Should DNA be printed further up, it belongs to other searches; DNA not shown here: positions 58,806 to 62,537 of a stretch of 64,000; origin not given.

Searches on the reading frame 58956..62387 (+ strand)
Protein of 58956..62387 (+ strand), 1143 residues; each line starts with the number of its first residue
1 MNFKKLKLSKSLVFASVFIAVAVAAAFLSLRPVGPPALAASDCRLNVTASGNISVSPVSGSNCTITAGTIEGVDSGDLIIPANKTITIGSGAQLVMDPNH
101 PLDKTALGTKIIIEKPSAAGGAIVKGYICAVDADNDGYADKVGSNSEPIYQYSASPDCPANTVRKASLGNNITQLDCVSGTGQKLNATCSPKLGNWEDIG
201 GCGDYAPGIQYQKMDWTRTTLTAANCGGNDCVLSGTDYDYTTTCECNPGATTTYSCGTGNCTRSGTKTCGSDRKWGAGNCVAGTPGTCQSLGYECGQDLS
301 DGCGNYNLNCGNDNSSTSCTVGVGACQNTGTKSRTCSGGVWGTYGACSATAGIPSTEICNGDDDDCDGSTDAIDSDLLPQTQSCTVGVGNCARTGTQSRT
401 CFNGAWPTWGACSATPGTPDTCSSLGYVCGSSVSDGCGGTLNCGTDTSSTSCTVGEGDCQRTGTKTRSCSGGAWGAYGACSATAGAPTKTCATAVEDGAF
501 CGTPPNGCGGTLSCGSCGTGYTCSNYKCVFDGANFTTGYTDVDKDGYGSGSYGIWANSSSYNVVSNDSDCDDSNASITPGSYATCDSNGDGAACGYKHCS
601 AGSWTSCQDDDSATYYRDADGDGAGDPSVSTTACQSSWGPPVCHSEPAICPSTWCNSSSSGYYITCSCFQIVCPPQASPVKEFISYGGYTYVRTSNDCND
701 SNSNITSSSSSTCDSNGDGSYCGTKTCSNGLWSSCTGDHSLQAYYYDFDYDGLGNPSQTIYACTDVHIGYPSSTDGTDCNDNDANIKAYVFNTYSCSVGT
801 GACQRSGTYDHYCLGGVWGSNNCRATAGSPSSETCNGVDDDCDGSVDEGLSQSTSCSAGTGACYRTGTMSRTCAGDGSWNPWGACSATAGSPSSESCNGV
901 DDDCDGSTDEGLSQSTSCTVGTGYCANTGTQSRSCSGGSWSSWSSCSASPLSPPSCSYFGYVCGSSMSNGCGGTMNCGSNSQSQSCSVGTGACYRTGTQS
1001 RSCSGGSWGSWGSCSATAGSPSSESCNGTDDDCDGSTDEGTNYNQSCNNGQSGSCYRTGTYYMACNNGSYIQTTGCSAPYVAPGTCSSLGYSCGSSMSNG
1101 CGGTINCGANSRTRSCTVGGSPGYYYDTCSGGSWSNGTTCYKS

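Call 45: find_encoding_contigs(protein=window:58956-62387:+, flank=10000, max_places=3)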
Protein window:58956-62387:+ (1143 aa): no gene with exactly this product is on record in the collection.
